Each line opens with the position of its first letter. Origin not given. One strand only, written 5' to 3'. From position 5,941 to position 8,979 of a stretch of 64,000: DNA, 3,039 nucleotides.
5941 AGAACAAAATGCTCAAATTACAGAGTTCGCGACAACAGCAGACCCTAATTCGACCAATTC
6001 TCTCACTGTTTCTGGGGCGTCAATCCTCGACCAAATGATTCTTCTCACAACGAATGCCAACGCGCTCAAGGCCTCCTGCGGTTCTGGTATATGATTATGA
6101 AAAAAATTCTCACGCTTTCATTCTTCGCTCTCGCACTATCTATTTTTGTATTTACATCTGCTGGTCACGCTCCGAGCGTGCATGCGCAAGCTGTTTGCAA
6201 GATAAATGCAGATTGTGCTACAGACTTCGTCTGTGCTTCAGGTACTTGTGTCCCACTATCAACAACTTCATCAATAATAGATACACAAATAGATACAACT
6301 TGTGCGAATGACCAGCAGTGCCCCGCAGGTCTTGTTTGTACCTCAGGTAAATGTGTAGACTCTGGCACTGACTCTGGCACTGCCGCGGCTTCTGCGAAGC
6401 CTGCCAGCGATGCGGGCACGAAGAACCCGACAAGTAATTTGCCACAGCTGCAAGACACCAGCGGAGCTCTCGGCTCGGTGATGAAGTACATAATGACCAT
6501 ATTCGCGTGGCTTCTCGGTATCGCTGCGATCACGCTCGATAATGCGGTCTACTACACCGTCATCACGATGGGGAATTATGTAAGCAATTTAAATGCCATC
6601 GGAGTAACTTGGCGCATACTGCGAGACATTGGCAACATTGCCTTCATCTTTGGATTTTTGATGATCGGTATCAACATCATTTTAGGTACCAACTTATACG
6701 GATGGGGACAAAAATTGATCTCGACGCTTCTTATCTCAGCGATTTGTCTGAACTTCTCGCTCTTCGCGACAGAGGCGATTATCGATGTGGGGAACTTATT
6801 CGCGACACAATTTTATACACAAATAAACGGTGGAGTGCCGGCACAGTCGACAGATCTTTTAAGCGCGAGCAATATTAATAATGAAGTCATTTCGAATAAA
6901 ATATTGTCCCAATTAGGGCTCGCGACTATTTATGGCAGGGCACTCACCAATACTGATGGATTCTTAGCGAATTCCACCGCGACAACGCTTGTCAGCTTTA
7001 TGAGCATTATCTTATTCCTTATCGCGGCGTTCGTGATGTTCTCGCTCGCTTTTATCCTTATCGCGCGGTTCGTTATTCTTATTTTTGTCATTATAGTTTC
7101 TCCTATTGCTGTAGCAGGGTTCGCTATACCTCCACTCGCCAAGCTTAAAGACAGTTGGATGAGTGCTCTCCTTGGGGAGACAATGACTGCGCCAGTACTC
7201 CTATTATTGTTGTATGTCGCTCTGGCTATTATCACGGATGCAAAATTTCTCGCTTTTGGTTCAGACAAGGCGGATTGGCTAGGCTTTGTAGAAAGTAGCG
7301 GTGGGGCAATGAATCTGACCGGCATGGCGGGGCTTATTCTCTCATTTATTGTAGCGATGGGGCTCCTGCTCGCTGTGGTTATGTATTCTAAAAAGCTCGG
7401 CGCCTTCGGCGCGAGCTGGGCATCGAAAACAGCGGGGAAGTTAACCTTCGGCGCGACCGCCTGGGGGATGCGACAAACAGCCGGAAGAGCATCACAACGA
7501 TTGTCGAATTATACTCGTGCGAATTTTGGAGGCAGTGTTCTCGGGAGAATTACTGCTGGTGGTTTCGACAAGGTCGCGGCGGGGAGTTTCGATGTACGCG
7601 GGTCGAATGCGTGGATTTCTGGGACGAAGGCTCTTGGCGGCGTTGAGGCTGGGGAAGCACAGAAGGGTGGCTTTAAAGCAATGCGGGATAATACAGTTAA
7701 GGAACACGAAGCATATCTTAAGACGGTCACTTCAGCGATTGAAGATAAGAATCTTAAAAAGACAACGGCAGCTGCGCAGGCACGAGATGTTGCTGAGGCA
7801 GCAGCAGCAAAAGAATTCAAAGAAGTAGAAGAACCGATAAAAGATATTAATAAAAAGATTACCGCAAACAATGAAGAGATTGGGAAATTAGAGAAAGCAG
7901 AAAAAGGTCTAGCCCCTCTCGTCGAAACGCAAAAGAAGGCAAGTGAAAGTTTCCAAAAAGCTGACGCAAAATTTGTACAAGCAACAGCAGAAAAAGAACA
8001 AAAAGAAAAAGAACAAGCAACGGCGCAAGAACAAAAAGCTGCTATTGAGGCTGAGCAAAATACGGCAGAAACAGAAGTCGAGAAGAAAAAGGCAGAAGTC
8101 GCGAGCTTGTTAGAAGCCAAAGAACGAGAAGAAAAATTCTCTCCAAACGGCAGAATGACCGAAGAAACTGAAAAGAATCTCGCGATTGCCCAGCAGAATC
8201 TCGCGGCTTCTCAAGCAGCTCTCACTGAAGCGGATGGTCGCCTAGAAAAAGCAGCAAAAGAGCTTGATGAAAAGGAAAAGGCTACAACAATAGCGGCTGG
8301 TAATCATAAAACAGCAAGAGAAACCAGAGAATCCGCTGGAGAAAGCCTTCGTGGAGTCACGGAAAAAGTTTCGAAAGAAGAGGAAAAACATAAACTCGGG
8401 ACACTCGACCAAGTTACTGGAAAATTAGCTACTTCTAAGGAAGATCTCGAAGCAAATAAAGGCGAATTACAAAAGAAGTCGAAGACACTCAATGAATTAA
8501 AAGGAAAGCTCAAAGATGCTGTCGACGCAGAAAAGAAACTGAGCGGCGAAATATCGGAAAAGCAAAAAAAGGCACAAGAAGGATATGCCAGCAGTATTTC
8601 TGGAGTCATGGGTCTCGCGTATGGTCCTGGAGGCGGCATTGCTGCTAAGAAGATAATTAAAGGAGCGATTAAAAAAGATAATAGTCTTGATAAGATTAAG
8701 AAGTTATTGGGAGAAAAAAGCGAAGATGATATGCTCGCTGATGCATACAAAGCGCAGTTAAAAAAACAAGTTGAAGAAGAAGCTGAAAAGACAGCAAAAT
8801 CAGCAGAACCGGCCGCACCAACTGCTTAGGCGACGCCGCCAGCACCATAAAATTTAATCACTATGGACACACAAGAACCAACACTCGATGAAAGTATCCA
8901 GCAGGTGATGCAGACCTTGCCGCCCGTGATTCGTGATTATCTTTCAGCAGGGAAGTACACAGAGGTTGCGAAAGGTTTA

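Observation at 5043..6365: Disulfide-rich mini-module duplicated within and between two adjacent envelope genes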

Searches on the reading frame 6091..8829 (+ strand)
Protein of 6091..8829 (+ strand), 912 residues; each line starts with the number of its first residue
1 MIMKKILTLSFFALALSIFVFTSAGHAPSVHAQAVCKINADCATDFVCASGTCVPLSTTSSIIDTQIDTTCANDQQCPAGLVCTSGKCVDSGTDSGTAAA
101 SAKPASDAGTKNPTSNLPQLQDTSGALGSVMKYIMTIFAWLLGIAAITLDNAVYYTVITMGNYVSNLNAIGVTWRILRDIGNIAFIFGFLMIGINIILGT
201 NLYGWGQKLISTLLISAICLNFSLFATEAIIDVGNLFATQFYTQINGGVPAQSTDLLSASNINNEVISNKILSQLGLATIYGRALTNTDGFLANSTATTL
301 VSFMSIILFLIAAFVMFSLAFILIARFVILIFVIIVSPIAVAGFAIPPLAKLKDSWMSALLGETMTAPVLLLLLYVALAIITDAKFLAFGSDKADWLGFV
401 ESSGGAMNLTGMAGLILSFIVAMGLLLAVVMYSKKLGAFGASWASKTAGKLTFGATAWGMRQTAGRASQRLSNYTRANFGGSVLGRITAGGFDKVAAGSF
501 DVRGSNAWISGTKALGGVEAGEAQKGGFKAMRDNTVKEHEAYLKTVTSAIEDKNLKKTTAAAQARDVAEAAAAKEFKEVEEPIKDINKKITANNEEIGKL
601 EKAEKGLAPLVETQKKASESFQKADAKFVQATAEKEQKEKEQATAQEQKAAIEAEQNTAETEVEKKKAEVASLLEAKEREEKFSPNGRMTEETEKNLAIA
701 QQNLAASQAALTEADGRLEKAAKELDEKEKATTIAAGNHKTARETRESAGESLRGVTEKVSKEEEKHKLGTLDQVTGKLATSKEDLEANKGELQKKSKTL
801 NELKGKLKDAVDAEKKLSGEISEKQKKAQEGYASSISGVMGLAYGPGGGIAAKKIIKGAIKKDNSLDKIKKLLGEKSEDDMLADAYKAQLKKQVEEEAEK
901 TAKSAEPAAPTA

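Call 5: search_protein_families(library=pfam, proteins=[window:6091-8829:+], max_evalue=1)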
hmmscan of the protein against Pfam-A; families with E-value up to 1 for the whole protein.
window:6091-8829:+ (912 aa): 3 families
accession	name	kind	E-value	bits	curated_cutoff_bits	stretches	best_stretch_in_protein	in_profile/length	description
PF23416.1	DUF7107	-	5.9e-05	23.8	24.6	1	36-89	2-47/48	Domain of unknown function (DUF7107)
PF01683.23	EB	-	0.034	14.7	24.3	1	42-88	1-39/52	EB module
PF04706.18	Dickkopf_N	-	0.065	14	25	1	68-89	30-51/51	Dickkopf N-terminal cysteine-rich region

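Call 6: search_protein_families(library=ncbifam, proteins=[window:6091-8829:+], max_evalue=1)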
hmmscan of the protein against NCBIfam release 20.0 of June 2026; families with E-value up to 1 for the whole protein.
window:6091-8829:+ (912 aa): 5 families
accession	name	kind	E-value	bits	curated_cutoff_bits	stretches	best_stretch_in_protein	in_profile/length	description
TIGR02168.1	SMC_prok_B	equivalog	0.0033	15.2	567.35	1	538-822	257-542/1181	chromosome segregation protein SMC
TIGR02169.1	SMC_prok_A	equivalog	0.0045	14.7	729.4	1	536-842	221-527/1165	chromosome segregation protein SMC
NF041751.2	sbcc_Staph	equivalog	0.065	11.2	920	1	575-837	536-799/1007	exonuclease subunit SbcC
NF041937.1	MXAN_6627.5_fam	equivalog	0.07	13.4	105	1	32-53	58-79/114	MXAN_6627.5 family MYXO-CTERM protein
TIGR04201.1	Myxo_Cys_RPT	repeat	0.22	11.7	25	1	71-88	5-22/22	Cys-rich repeat-containing protein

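Call 9: find_homologous_proteins(query=window:6091-8829:+, max_evalue=0.001)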
Query window:6091-8829:+ (912 aa): 549 proteins with E <= 0.001 among 8000 candidates; the best 120 are listed.
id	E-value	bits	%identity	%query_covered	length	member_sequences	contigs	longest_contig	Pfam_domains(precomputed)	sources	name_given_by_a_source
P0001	0.0e+0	1941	100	100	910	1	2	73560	-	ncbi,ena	-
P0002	6.2e-169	582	46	82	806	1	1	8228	-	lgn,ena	-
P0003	2.3e-156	541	47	65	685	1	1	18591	-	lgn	-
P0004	1.2e-155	538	45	78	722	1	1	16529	-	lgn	-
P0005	3.1e-154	534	43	73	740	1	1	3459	-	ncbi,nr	ncbi:MAG: hypothetical protein Q7R58_02280 [bacterium]|nr:hypothetical protein [bacterium]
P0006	9.5e-154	532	47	72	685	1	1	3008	PF19590.5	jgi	jgi:hypothetical protein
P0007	3.8e-152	527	45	71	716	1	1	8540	-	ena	-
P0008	4.3e-152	527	48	66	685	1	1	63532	-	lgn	-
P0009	5.0e-150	520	47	63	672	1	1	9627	-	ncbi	ncbi:MAG: hypothetical protein ACYCPH_02905, partial [Minisyncoccota bacterium]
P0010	3.5e-149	517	49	61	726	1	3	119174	-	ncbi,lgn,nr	ncbi:MAG: hypothetical protein NT108_01315 [Candidatus Kaiserbacteria bacterium]|nr:hypothetical pro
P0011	5.4e-149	516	58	47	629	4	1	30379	-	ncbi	ncbi:MAG: hypothetical protein WC217_00940, partial [Candidatus Paceibacterota bacterium]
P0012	1.6e-148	515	51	59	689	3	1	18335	-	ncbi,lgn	-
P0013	3.7e-148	514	45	73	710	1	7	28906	-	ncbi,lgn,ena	-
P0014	4.6e-148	513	47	64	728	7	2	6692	-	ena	-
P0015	5.2e-148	513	49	67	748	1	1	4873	-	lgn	-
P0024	8.6e-147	509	51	55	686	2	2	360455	-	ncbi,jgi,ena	-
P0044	2.5e-141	491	46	73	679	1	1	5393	PF19590.5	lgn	-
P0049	1.7e-139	485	49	60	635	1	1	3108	PF19590.5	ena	-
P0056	6.5e-138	480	48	61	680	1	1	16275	PF19590.5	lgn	-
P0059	1.9e-137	478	43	79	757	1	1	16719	PF19590.5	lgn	-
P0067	8.0e-137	476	49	59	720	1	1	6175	PF04610.20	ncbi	-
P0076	6.3e-136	473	46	65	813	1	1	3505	-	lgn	-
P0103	7.6e-132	460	42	74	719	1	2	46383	PF19597.5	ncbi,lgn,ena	-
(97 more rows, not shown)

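Call 12: search_protein_families(library=pfam, proteins=[P0006, P0067, P0103, P0002, P0015], max_evalue=0.1)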
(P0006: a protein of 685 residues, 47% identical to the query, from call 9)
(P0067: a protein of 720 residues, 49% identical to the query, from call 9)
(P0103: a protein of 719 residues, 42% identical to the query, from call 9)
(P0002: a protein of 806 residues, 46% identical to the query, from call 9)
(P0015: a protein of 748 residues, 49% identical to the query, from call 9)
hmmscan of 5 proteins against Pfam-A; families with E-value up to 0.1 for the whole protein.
P0006 (685 aa): 0 families

P0067 (720 aa): 1 family
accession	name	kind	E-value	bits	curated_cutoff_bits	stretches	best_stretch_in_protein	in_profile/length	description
PF04610.19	TrbL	-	2.2e-05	24.8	25.9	1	160-377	24-214/215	TrbL/VirB6 plasmid conjugal transfer protein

P0103 (719 aa): 2 families
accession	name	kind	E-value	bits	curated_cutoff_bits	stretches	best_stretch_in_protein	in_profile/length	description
PF19597.4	TrbL_4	-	4.7e-06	26.6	27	1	259-369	126-235/276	Conjugal transfer protein TrbL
PF04610.19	TrbL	-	0.00011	22.5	25.9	1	177-397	24-214/215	TrbL/VirB6 plasmid conjugal transfer protein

P0002 (806 aa): 1 family
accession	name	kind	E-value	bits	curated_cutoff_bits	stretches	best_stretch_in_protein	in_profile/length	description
PF04610.19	TrbL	-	0.0069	16.6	25.9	1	231-440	29-213/215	TrbL/VirB6 plasmid conjugal transfer protein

P0015 (748 aa): 1 family
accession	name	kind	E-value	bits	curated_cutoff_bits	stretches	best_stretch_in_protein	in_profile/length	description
PF01683.23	EB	-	0.029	14.9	24.3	1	45-89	1-44/52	EB module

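Call 37: find_encoding_contigs(protein=P0001, flank=10000, max_places=3)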
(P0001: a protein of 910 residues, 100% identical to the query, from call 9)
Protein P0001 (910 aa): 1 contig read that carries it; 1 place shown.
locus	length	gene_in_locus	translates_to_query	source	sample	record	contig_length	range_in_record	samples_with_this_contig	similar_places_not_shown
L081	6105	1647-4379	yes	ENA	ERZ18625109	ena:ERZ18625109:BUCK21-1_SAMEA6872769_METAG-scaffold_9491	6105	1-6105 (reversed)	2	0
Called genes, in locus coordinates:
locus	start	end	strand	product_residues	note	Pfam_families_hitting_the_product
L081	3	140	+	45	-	?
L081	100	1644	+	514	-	-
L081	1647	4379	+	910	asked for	-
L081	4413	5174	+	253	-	-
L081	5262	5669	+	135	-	PF00164:Ribosom_S12_S23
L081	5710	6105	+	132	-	?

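Call 39: search_solved_structures(query=A2, max_evalue=10)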
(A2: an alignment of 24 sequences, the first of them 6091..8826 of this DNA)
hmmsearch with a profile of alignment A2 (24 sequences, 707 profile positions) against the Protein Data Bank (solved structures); distinct sequences matched with E-value up to 10: 59.
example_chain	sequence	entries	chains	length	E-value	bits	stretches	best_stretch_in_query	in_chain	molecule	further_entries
3m3w_A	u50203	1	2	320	0.0041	18.8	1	469-612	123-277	Protein kinase C and casein kinase II substrate protein 3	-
3qe6_A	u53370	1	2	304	0.069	14.7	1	473-611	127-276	Protein kinase C and casein kinase II substrate protein 3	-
3syv_A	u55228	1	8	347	0.083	14.5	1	471-612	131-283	Protein kinase C and casein kinase II substrate protein 3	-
6zpj_A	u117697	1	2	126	0.22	13.1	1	568-664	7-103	Leishmania mexicana KKT4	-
8t1i_B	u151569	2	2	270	0.25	12.9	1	559-643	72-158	Mediator of RNA polymerase II transcription subunit 4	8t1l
7nsu_D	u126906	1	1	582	0.34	12.4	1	498-689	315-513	Colicin-E9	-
5ew5_A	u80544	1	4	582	0.53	11.8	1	499-688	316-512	Colicin-E9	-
6snr_A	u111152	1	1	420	0.53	11.8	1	463-642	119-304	Lipid II:glycine glycyltransferase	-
4psl_A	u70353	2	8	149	0.62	11.6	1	474-564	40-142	ssDNA binding protein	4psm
7emf_D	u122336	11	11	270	0.67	11.5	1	564-643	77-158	Mediator of RNA polymerase II transcription subunit 4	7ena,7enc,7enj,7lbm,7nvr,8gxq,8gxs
4v8m_BP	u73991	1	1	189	0.81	11.2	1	596-701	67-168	PROBABLE 60S RIBOSOMAL PROTEIN L14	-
8bd7_L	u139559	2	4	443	1.5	10.4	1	446-631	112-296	Clusterin-associated protein 1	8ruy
9eho_W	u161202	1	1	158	1.5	10.3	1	484-612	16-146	Large ribosomal subunit protein eL24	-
6poo_A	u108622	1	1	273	1.6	10.3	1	523-664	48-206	BibA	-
1ujw_B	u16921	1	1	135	1.6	10.2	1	507-623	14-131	Colicin E3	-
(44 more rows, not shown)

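Call 61: predict_structure(alignment_id=A2)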
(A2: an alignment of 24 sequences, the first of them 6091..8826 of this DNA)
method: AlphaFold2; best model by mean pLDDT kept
length: 912 residues; sequences in the alignment: 24
mean_pLDDT: 62.0   pTM: 0.35
mean pLDDT of the five models: 62.0, 60.9, 57.2, 56.8, 56.5
residues with pLDDT >= 90: 52; 70-90: 208; 50-70: 446; < 50: 206
segments of 3 or more residues with pLDDT < 50: 1-3, 21-67, 92-123, 201-206, 290-294, 437-456, 500-523, 580-585, 783-792, 870-882, 896-912
pLDDT, mean of each block of 10 residues (from residue 1): 49 52 34 29 36 34 46 75 75 33 28 34 55 68 69 67 57 63 70 64 49 68 69 68 65 56 56 60 53 53 66 71 74 74 71 77 70 69 59 55 57 64 67 54 45 49 58 59 57 54 39 37 52 67 67 57 59 51 50 60 75 84 87 90 91 90 91 87 75 86 91 90 90 88 89 86 73 52 48 51 60 61 70 60 55 62 52 44 55 48 39 31
secondary structure, 60 per line:
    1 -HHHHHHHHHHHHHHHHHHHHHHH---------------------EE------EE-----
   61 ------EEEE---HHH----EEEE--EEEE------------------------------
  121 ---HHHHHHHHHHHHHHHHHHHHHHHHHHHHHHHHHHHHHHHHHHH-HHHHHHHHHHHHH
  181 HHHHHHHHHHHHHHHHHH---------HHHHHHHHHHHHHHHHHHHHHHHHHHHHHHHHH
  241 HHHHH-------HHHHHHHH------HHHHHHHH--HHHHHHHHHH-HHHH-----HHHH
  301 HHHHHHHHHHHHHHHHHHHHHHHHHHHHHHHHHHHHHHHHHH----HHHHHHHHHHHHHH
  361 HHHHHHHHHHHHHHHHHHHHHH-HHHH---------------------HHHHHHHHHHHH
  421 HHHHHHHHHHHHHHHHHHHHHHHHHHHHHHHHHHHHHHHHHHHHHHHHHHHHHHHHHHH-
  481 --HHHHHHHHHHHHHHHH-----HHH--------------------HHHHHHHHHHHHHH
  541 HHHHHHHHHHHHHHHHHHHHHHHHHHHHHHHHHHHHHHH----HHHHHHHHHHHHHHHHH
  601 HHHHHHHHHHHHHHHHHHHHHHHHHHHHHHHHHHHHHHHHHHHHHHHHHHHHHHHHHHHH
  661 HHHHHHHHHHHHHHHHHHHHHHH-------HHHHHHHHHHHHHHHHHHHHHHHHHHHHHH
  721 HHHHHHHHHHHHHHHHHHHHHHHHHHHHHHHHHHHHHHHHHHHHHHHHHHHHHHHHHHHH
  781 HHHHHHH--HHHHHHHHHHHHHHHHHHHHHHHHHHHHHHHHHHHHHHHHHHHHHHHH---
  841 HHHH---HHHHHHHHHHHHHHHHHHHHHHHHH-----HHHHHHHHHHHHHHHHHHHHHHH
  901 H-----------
elements in order (helices of 4 or more, strands of 3 or more residues): H2-24 E67-70 E81-84 E87-90 H124-166 H168-198 H208-245 H253-260 H267-274 H277-286 H288-291 H297-342 H347-382 H384-387 H409-479 H483-498 H527-579 H584-683 H691-787 H790-837 H841-844 H848-872 H878-901

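Call 63: fold_search(model_id=the predicted structure, library=pdb)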
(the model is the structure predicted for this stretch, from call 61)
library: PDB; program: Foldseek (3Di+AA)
matches with E <= 10: 714; with E <= 0.001: 0
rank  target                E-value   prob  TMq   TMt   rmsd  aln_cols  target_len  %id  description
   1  7o3v_J                1.5e-02  1.00  0.18  0.46   8.9       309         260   16  Stalk complex structure (TrwJ/VirB5-TrwI/VirB6) from the fully-assembled R388 type IV secretion system determined by c (released 2022-06-22)
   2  6ixv_C                2.2e-02  1.00  0.10  0.36  26.4       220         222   16  Crystal structure of SH3BP5-Rab11a (released 2019-03-20)
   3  5xg2                  3.0e-02  0.99  0.11  0.35  24.0       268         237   18  Crystal structure of a coiled-coil segment (residues 345-468 and 694-814) of Pyrococcus yayanosii Smc (released 2017-06-07)
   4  6djl_E                3.7e-02  1.00  0.11  0.39  27.8       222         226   15  Crystal structure of the Rab11 GEF SH3BP5 bound to nucleotide free Rab11A (released 2018-09-26)
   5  6ixf_A                4.1e-02  1.00  0.11  0.42  24.2       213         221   14  Crystal structure of SeMet apo SH3BP5 (P41) (released 2019-03-20)
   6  6ixe                  4.7e-02  1.00  0.11  0.42  26.0       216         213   17  Crystal structure of SeMet apo SH3BP5 (I41) (released 2019-03-20)
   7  6djl_B                5.6e-02  1.00  0.11  0.40  27.1       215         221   16  Crystal structure of the Rab11 GEF SH3BP5 bound to nucleotide free Rab11A (released 2018-09-26)
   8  6ixv_D                5.9e-02  1.00  0.10  0.37  28.6       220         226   14  Crystal structure of SH3BP5-Rab11a (released 2019-03-20)
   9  8rt9_F                6.7e-02  0.99  0.19  0.50   7.6       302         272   14  Stalk complex full-length structure (TrwJ/VirB5-TrwI/VirB6) from the fully-assembled R388 type IV secretion system det (released 2024-06-19)
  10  6djl_C                7.7e-02  1.00  0.10  0.36  26.0       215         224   16  Crystal structure of the Rab11 GEF SH3BP5 bound to nucleotide free Rab11A (released 2018-09-26)
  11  2b5u_A                8.8e-02  1.00  0.14  0.27  11.6       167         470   17  Crystal Structure Of Colicin E3 V206C Mutant In Complex With Its Immunity Protein (released 2006-11-07)
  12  8rd2_A                9.6e-02  1.00  0.15  0.34   2.4       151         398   21  Trypanosoma brucei Invariant Surface Glycoprotein 75 (ISG75) (released 2024-02-14)
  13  9hmx_A                9.6e-02  0.99  0.10  0.42  10.6       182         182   16  Structure of SteB-RipA complex from Mycobacterium tuberculosis (released 2025-07-30)
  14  6ixf_B                1.0e-01  1.00  0.10  0.40  26.4       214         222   15  Crystal structure of SeMet apo SH3BP5 (P41) (released 2019-03-20)
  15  8rtd_L                1.0e-01  0.98  0.19  0.47   8.8       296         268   14  Stalk-Arches-IMC structure from the fully-assembled R388 type IV secretion system determined by cryo-EM. (released 2024-06-19)
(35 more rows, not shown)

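Call 71: search_protein_families(library=pfam, alignment_id=A2, max_evalue=0.01)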
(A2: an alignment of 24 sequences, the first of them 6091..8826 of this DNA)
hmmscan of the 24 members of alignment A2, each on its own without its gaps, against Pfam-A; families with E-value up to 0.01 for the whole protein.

A. member 1, window:6091-8826:+ (912 aa): 1 family
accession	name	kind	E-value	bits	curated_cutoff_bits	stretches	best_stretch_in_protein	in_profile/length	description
PF23416.1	DUF7107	-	5.9e-05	23.8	24.6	1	36-89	2-47/48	Domain of unknown function (DUF7107)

B. families by the number of members that match (of 24 scanned): 3 families
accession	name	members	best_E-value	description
PF04610.19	TrbL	4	2.2e-05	TrbL/VirB6 plasmid conjugal transfer protein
PF19597.4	TrbL_4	1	4.7e-06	Conjugal transfer protein TrbL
PF23416.1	DUF7107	1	5.9e-05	Domain of unknown function (DUF7107)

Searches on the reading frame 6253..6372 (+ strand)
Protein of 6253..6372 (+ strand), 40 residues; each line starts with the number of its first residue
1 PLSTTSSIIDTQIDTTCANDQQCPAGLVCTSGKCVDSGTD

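Call 43: find_homologous_proteins(query=A3, max_evalue=10)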
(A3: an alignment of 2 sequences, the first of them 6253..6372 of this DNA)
Query A3 (2 sequences): no candidate shares three 5-residue words with the query. No homologue found.

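Call 73: find_related_loci(query=A3, collection=metagenome_contigs, flank=5000)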
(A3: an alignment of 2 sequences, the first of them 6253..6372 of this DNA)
Query A3 (40 aa) in metagenome_contigs; peptide patterns used: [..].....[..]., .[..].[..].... (x = any residue, [..] = any of these).
101 stretches matched a pattern, but none encodes a relative of the query by tblastn (E <= 1e-3).
